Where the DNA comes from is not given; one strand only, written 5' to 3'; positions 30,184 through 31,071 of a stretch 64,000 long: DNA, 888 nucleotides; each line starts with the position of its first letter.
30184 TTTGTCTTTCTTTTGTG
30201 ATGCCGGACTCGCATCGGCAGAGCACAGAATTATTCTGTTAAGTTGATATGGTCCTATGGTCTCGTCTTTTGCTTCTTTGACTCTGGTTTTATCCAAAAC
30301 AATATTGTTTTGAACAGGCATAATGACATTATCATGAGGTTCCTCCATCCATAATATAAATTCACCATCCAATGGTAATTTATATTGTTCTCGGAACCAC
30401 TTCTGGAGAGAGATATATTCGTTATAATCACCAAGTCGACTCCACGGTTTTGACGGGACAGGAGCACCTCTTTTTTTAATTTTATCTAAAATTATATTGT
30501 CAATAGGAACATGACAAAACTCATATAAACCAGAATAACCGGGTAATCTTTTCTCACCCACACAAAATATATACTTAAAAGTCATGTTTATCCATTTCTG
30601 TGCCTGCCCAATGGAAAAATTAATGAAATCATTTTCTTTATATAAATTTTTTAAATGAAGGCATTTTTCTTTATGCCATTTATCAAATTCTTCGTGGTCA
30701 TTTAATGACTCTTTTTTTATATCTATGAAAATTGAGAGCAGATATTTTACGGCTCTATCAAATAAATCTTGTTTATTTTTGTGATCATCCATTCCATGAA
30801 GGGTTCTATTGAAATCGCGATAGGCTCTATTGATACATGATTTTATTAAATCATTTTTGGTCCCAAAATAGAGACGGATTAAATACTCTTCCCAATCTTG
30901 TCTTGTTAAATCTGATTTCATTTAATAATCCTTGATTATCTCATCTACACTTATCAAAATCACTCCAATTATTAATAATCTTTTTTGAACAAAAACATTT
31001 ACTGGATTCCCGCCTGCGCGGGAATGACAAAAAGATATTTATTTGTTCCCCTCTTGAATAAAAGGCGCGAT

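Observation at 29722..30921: AT-rich orphan 399-aa gene next to the AbiE toxin-antitoxin: candidate uncharacterised defence or DNA-interacting gene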

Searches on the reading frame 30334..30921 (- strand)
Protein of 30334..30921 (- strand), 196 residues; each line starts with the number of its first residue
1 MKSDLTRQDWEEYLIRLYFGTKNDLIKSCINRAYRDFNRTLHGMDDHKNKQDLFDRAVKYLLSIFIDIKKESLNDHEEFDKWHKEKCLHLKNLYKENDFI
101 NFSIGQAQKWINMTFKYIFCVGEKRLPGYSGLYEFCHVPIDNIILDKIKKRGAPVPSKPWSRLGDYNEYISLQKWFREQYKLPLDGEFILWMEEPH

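Call 33: search_solved_structures(query=A3, max_evalue=10, show_alignments=3)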
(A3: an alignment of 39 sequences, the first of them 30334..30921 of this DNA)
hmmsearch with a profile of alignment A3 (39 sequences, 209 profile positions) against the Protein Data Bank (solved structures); distinct sequences matched with E-value up to 10: 0.

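Call 37: search_protein_families(library=pfam, proteins=[window:30334-30921:-], max_evalue=10)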
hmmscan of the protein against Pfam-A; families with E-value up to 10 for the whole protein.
window:30334-30921:- (196 aa): 1 family
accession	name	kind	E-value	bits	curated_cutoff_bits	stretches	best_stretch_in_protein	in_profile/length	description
PF09452.15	Mvb12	-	6.1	7.8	25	1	48-90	33-74/90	ESCRT-I subunit Mvb12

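Call 40: predict_structure(alignment_id=A3)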
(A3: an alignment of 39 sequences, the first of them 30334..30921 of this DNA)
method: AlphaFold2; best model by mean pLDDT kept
length: 196 residues; sequences in the alignment: 39
mean_pLDDT: 93.7   pTM: 0.90
mean pLDDT of the five models: 93.7, 93.1, 92.7, 92.1, 91.5
residues with pLDDT >= 90: 173; 70-90: 19; 50-70: 3; < 50: 1
segments of 3 or more residues with pLDDT < 50: none
pLDDT, mean of each block of 10 residues (from residue 1): 86 92 92 95 95 98 97 95 98 97 97 97 95 95 89 92 94 96 92 71
secondary structure, 60 per line:
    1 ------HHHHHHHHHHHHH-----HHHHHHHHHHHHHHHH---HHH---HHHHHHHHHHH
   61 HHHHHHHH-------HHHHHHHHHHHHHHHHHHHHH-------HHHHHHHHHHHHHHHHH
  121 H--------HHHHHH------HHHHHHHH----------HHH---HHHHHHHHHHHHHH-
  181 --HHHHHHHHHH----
elements in order: H7-19 H25-40 H50-68 H76-96 H104-121 H130-135 H142-149 H166-179 H183-192

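Call 42: fold_search(model_id=the predicted structure, library=pdb)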
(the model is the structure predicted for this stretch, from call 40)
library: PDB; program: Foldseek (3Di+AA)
matches with E <= 10: 28; with E <= 0.001: 0
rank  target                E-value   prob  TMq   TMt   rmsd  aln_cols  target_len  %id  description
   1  1pu6_A                2.1e+00  0.07  0.20  0.19  15.0       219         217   13  Crystal structure of H.pylori 3-methyladenine DNA glycosylase (MagIII) (released 2003-10-07)
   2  1pu7_A                2.6e+00  0.06  0.19  0.18  15.1       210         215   13  Crystal structure of H.pylori 3-methyladenine DNA glycosylase (MagIII) bound to 3,9-dimethyladenine (released 2003-10-07)
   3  5lwv                  3.0e+00  0.05  0.12  0.06  15.2       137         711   13  Human OGT in complex with UDP and fused substrate peptide (HCF1) (released 2017-07-12)
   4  1g73_A                4.0e+00  0.05  0.18  0.19  20.8       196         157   10  CRYSTAL STRUCTURE OF SMAC BOUND TO XIAP-BIR3 DOMAIN (released 2001-01-10)
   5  3npz_A                4.2e+00  0.02  0.14  0.13  14.6       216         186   12  Prolactin Receptor (PRLR) Complexed with the Natural Hormone (PRL) (released 2010-10-06)
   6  6vbu_9                4.4e+00  0.05  0.15  0.05  21.2       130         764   11  Structure of the bovine BBSome complex (released 2020-01-29)
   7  8auw_D                5.3e+00  0.05  0.20  0.23  21.5       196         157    9  Cryo-EM structure of human BIRC6 in complex with SMAC. (released 2023-02-15)
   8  6u67_B                5.3e+00  0.03  0.14  0.16  13.8       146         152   13  Mcl-1 bound to compound 24 (released 2020-03-04)
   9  5bnw_A                6.1e+00  0.03  0.16  0.08  14.9       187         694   14  The active site of O-GlcNAc transferase imposes constraints on substrate sequence (released 2015-08-05)
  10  8auw_C                6.3e+00  0.06  0.19  0.21  18.4       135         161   10  Cryo-EM structure of human BIRC6 in complex with SMAC. (released 2023-02-15)
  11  6muv_h                6.3e+00  0.02  0.13  0.13  20.2       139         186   14  The structure of the Plasmodium falciparum 20S proteasome in complex with two PA28 activators (released 2019-08-07)
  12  3asf_B                7.0e+00  0.02  0.15  0.17  17.4       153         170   13  MamA MSR-1 C2 (released 2011-07-20)
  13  7xds_A                7.3e+00  0.03  0.20  0.14  13.3       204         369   12  Crystal structure of wheat stem rust effector AvrSr35 (released 2022-09-28)
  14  7ccl_C                7.7e+00  0.02  0.13  0.18  15.6       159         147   11  Crystal structure of human BFK (released 2021-06-23)
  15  6mux_c                7.7e+00  0.02  0.13  0.12  19.9       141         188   16  The structure of the Plasmodium falciparum 20S proteasome in complex with one PA28 activator (released 2019-08-07)
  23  1xg7_B                8.8e+00  0.06  0.32  0.27   9.5       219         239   13  Conserved hypothetical protein Pfu-877259-001 from Pyrococcus furiosus (released 2004-11-23)
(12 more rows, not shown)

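Call 52: search_protein_representatives(alignment_id=A3)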
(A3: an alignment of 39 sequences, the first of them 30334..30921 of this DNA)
Query: 39 sequences, 209 profile positions. Proteins with E-value up to 0.001 (for the whole library): 3785; up to 1e-10: 2242; up to 1e-30: 643. The best 150 are listed.
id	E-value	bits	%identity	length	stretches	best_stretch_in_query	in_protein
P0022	2.0e-77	275.8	-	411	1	7-205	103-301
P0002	5.4e-77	274.5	-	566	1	10-206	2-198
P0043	3.3e-74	265.4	-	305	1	8-205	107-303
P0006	1.6e-72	259.9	-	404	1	15-203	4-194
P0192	2.5e-72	259.2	-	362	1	11-206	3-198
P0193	3.5e-72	258.7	-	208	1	4-205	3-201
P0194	8.0e-72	257.6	-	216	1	7-206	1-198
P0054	2.6e-71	255.9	-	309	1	10-206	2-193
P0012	1.7e-70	253.2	-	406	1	11-204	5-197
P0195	2.0e-70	253.0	-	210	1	8-205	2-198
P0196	2.1e-70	253.0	-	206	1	7-205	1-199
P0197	8.9e-70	250.9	-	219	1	6-206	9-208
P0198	1.1e-69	250.6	-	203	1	9-205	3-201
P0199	1.3e-69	250.3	-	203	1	8-206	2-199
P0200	2.6e-69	249.4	-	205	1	11-204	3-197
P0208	4.2e-65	235.6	-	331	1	10-206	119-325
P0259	1.7e-56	207.5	-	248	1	16-184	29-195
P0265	6.5e-56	205.6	-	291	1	6-204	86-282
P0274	7.0e-55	202.2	-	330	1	17-204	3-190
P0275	1.1e-54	201.6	-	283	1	7-207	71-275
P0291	2.7e-52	193.8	-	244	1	7-206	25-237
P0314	9.1e-50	185.5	-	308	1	8-202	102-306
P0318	1.8e-49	184.5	-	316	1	15-207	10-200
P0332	2.1e-48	181.1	-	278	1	14-208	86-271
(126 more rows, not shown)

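Call 53: search_protein_families(library=pfam, proteins=[P0192, P0274, P0318, P0208, P0265, P0275, P0314, P0332, P0259, P0291], max_evalue=0.1)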
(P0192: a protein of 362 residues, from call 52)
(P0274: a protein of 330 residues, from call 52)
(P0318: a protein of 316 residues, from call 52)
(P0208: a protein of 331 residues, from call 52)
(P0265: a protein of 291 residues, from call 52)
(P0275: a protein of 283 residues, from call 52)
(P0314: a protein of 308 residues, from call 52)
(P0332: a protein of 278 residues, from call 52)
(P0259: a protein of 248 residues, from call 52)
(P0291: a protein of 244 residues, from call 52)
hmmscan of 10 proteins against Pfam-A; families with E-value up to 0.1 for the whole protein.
P0192 (362 aa): 1 family
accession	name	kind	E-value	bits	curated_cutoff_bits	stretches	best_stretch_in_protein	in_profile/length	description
PF05013.17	FGase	-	0.08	13.5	28.9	0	17-102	40-132/219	N-formylglutamate amidohydrolase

P0274 (330 aa): 0 families

P0318 (316 aa): 3 families
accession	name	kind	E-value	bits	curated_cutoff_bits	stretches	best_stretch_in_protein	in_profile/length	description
PF20118.4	DUF6508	-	1.3e-08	35.2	23.6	1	228-308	44-123/129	Family of unknown function (DUF6508)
PF16152.10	DUF4860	-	0.033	14.6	25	1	66-116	28-78/98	Domain of unknown function (DUF4860)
PF13233.12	Complex1_LYR_2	-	0.054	14.6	22.3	0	36-87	4-36/80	Complex1_LYR-like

P0208 (331 aa): 0 families

P0265 (291 aa): 0 families

P0275 (283 aa): 0 families

P0314 (308 aa): 0 families

P0332 (278 aa): 0 families

P0259 (248 aa): 0 families

P0291 (244 aa): 0 families

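Call 55: find_related_loci(query=A3, collection=genome_contigs, flank=6000)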
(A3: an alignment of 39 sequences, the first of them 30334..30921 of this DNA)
Query A3 (196 aa) in genome_contigs; peptide patterns used: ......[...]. (x = any residue, [..] = any of these).
269 stretches matched a pattern; 264 encode a relative of the query (tblastn E <= 1e-3); the best 80 are kept; 80 distinct loci.
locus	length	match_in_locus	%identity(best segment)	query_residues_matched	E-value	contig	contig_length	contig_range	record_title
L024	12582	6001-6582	87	1-194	8e-116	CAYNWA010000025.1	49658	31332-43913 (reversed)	MAG TPA_asm: uncultured Smithella sp. isolate binchicken_co405_44 genome assembly, contig: NODE_949_length_49658_cov_31.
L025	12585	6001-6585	49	1-195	2e-61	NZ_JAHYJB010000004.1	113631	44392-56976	MAG: Sulfurimonas sp. isolate KA11 NODE_75_length_113631_cov_49.500264, whole genome shotgun sequence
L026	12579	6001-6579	46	1-192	1e-59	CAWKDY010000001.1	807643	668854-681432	MAG: uncultured Chloroflexia bacterium isolate MFD05442.bin.2.216 genome assembly, contig: contig_11038, whole genome sh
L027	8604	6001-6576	47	3-191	2e-59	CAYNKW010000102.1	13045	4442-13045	MAG TPA_asm: uncultured Anaerolineae bacterium isolate SRP068000_co1_68 genome assembly, contig: NODE_8225_length_13045_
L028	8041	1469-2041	47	5-192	2e-57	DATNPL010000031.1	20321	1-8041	MAG TPA_asm: Coleofasciculaceae cyanobacterium isolate SMAG_U16480 k141_5653, whole genome shotgun sequence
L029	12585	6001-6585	48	3-194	2e-56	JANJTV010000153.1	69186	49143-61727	MAG: Anaerolineales bacterium isolate RX2_metabat.bin.56 RX2_k141_236033, whole genome shotgun sequence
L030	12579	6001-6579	47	5-195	2e-56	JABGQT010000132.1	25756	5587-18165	MAG: Anaerolineae bacterium isolate co234_bin62 NODE_3696_length_25756_cov_15.836738, whole genome shotgun sequence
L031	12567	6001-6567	47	3-191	1e-55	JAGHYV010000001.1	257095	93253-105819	MAG: Roseiflexus sp. isolate 629F.7 NODE_1_length_257095_cov_388.801358, whole genome shotgun sequence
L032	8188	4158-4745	44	2-194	5e-55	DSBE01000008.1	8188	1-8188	MAG TPA_asm: Chloroflexota bacterium isolate SpSt-1165 Ga0129302_1005413, whole genome shotgun sequence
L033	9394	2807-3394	44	2-194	4e-54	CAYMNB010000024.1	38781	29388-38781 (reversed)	MAG TPA_asm: uncultured Anaerolineaceae bacterium isolate SRP241326_co3_288 genome assembly, contig: NODE_1572_length_38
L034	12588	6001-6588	41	3-192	9e-53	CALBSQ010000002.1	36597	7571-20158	MAG TPA_asm: uncultured Chloroflexi bacterium isolate SRR5457059_bin.8_CONCOCT_v1.1_MAG genome assembly, contig: ERZ7950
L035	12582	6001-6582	45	3-194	3e-52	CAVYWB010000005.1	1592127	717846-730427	MAG: uncultured Chloroflexia bacterium isolate MFD01476.bin.1.140 genome assembly, contig: contig_17659, whole genome sh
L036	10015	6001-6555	43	11-191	5e-52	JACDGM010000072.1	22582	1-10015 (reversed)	MAG: Chthoniobacterales bacterium isolate MGR_bin412 SD2908_NODE_869_length_22582_cov_2.323135, whole genome shotgun seq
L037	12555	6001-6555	43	11-191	6e-52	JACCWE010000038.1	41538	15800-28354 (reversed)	MAG: Gemmatimonadaceae bacterium isolate MGR_bin144 SD2897-2912_k127_5167608, whole genome shotgun sequence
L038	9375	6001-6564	44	6-192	5e-51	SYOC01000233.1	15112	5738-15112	MAG: Proteobacteria bacterium isolate F1-80-MAGs139 F1-80__c429268, whole genome shotgun sequence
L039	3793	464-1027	44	6-192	8e-51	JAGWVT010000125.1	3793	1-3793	MAG: Actinomycetales bacterium isolate REEB426 contig-150_41164, whole genome shotgun sequence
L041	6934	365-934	42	6-194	2e-50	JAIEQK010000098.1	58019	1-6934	MAG: Gammaproteobacteria bacterium isolate co.spades.DASTOOL.2.5kb_146 c_000000443380, whole genome shotgun sequence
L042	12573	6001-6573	48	4-192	7e-50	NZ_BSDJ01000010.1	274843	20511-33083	Paenibacillus tyrfis strain YSS-72.2.G2 Contig010, whole genome shotgun sequence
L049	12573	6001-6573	41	3-192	3e-47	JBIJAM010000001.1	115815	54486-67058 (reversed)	MAG: Polynucleobacter sp. isolate ME2006-07-12D11_3300042448_group2_bin86 Rohwer_bin2218_scaffold_27_c1, whole genome sh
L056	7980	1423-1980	37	9-192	3e-44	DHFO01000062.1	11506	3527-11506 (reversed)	MAG TPA_asm: Caldiserica bacterium UBA4822 UBA4822_contig_13233, whole genome shotgun sequence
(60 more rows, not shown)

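Call 56: find_related_loci(query=A3, collection=viral_contigs, flank=6000)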
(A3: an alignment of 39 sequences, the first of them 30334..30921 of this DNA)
Query A3 (196 aa) in viral_contigs; peptide patterns used: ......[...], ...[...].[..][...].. (x = any residue, [..] = any of these).
62 stretches matched a pattern; 20 encode a relative of the query (tblastn E <= 1e-3); 20 distinct loci.
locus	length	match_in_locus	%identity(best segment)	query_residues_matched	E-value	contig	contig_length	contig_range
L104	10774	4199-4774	38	5-195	2e-41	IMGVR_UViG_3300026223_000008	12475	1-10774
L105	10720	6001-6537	37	17-194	7e-34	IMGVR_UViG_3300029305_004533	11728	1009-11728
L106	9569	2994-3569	34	1-184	3e-30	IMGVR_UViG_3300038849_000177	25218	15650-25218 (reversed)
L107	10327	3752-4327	35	1-184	4e-30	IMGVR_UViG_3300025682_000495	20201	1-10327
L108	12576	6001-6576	35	1-184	4e-30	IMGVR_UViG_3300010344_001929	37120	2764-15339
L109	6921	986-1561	35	1-184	2e-29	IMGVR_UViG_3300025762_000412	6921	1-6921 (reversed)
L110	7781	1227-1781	32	2-194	4e-29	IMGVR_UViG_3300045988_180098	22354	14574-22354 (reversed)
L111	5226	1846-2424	32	3-195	3e-29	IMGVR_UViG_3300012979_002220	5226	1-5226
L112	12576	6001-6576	33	1-184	8e-29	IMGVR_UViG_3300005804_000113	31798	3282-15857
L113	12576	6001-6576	36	1-184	2e-28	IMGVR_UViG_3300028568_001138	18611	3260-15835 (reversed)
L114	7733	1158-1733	36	1-184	2e-28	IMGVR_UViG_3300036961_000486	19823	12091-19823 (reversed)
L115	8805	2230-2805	36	1-184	2e-28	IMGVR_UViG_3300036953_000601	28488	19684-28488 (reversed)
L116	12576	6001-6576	33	1-184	3e-28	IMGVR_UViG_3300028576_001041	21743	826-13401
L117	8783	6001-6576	33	1-184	3e-28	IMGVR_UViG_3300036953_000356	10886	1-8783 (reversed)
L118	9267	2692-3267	33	1-184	3e-28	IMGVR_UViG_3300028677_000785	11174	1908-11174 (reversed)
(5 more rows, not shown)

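Call 61: search_protein_families(library=pfam, alignment_id=A5, max_evalue=0.00001)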
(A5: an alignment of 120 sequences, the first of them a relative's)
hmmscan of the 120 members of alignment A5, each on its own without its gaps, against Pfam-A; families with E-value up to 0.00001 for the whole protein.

A. member 1, L024:4527-5882:+ (452 aa): 3 families
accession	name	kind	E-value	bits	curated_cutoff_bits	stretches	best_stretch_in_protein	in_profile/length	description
PF01595.25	CNNM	-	1.7e-29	103.2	28.4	1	35-209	2-178/181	Cyclin M transmembrane N-terminal domain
PF03471.22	CorC_HlyC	-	1.4e-21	76.8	27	1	369-443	2-78/81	Transporter associated domain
PF00571.33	CBS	-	3.1e-15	56.7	24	1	299-351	1-53/57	CBS domain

B. families by the number of members that match (of 120 scanned): 106 families (the first 25 are shown)
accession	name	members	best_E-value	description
PF02738.23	MoCoBD_1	2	5.1e-73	Molybdopterin cofactor-binding domain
PF20256.3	MoCoBD_2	2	3.7e-52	Molybdopterin cofactor-binding domain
PF13635.12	DUF4143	2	5.1e-48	Domain of unknown function (DUF4143)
PF02729.26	OTCace_N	2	6.1e-48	Aspartate/ornithine carbamoyltransferase, carbamoyl-P binding domain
PF00185.30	OTCace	2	1.3e-31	Aspartate/ornithine carbamoyltransferase, Asp/Orn binding domain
PF01315.27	Ald_Xan_dh_C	2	1e-26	Aldehyde oxidase and xanthine dehydrogenase, a/b hammerhead domain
PF13173.12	AAA_14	2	6.4e-26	AAA domain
PF01168.26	Ala_racemase_N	2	1.2e-22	Alanine racemase, N-terminal domain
PF08378.17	NERD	2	1.6e-21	Nuclease-related domain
PF21818.3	DUF6884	2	4e-19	Family of unknown function (DUF6884)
PF04851.21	ResIII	2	2.7e-12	Type III restriction enzyme, res subunit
PF00270.35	DEAD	2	6e-08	DEAD/DEAH box helicase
PF19459.4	DUF5996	1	3.3e-130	Family of unknown function (DUF5996)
PF08497.15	Radical_SAM_N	1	7.8e-106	Radical SAM N-terminal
PF14311.12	DUF4379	1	6.4e-84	Probable Treble clef zinc finger domain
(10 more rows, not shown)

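Call 62: search_protein_families(library=padloc, alignment_id=A5, max_evalue=1e-8)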
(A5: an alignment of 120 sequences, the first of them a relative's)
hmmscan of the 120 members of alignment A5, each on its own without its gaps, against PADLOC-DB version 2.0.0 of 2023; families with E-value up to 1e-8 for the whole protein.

A. member 1, L024:4527-5882:+ (452 aa): 0 families

B. families by the number of members that match (of 120 scanned): 252 families (the first 25 are shown)
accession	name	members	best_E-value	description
PDLC04790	PDC-S01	2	1.2e-99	-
PDLC04789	PDC-S01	2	1.5e-68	-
PDLC04787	PDC-S01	2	7.7e-34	-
PDLC04791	PDC-S01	2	8.2e-28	-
PDLC04916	PDC-S11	2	3.4e-16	-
PDLC04792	PDC-S01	2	2.7e-13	-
PDLC04788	PDC-S01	2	3.1e-13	-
PDLC04786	PDC-S01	2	6.9e-13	-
PDLC04915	PDC-S11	2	7.3e-10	-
PDLC03647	REase_III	1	0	Type III restriction enzyme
PDLC04945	PDC-S18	1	6e-143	-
PDLC03107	Specificity_I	1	1.5e-114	Type I specificity subunit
PDLC03649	REase_III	1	4.7e-90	Type III restriction enzyme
PDLC02815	DpdC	1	4.1e-84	DpdC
PDLC03119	Specificity_I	1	2.7e-79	Type I specificity subunit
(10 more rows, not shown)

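Call 64: search_protein_families(library=pfam, proteins=[L041:1030-1668:-, L041:1676-2782:-, L041:2782-3495:-, L041:3491-4567:-, L041:4567-5889:-, L041:5864-6799:-, L042:3070-5424:+, L042:5445-5975:+, L042:6603-7007:+, L038:7618-8190:+], max_evalue=0.001)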
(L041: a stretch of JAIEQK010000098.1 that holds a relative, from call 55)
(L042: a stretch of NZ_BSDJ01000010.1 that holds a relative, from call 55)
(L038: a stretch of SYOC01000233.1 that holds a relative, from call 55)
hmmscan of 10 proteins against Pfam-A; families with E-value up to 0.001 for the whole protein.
L041:1030-1668:- (213 aa): 1 family
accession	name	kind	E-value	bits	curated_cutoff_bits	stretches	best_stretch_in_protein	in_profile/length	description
PF04055.27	Radical_SAM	-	3e-05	24.7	29.5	1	46-122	11-88/166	Radical SAM superfamily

L041:1676-2782:- (369 aa): 1 family
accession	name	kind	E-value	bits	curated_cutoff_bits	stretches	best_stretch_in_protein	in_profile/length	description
PF01242.24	PTPS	-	3.6e-56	188.8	22.4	3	128-241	2-120/121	6-pyruvoyl tetrahydropterin synthase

L041:2782-3495:- (238 aa): 2 families
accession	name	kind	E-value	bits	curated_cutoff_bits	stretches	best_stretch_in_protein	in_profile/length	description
PF06508.19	QueC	-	3.1e-66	223.3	22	1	8-232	1-209/210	Queuosine biosynthesis protein QueC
PF02568.20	ThiI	-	0.00029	21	20.5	0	6-46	3-43/197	Thiamine biosynthesis protein (ThiI)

L041:3491-4567:- (359 aa): 1 family
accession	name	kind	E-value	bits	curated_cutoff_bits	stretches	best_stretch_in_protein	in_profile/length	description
PF14072.11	DndB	-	1e-09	38.4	29.1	1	16-347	10-336/338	DNA-sulfur modification-associated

L041:4567-5889:- (441 aa): 1 family
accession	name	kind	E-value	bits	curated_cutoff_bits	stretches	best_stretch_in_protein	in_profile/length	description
PF01702.25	TGT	-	2.5e-05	23.9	26.3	1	163-280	144-262/357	Queuine tRNA-ribosyltransferase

L041:5864-6799:- (312 aa): 1 family
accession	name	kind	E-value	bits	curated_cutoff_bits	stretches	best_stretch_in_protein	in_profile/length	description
PF14072.11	DndB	-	2.3e-08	34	29.1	1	3-105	55-154/338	DNA-sulfur modification-associated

L042:3070-5424:+ (785 aa): 5 families
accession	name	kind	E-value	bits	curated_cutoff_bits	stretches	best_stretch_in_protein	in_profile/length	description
PF00270.35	DEAD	-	1.8e-26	93.3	26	1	45-226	2-166/167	DEAD/DEAH box helicase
PF00271.37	Helicase_C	-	4.5e-12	46.6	23.5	1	265-386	4-108/110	Helicase conserved C-terminal domain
PF04851.21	ResIII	-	1.1e-08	35.6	22.5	1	42-220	3-161/164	Type III restriction enzyme, res subunit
PF22527.2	DEXQc_Suv3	-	8.3e-07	29.1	27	1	60-199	13-115/154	DEXQ-box helicase domain of Suv3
PF00004.35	AAA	-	0.00014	22.8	21.2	0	63-221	1-109/131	ATPase family associated with various cellular activities (AAA)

L042:5445-5975:+ (177 aa): 1 family
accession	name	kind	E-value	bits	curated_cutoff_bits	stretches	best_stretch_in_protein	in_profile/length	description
PF02592.20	Vut_1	-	1.8e-14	54.8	27.2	2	71-163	58-146/152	Putative vitamin uptake transporter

L042:6603-7007:+ (135 aa): 0 families

L038:7618-8190:+ (191 aa): 1 family
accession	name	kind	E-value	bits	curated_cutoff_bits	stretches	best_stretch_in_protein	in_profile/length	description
PF02592.20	Vut_1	-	5.2e-12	46.8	27.2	1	64-159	48-140/152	Putative vitamin uptake transporter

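Call 86: search_solved_structures(query=A6, max_evalue=10, show_alignments=3)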
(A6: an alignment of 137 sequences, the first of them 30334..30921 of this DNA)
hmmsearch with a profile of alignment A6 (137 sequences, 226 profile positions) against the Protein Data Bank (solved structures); distinct sequences matched with E-value up to 10: 0.
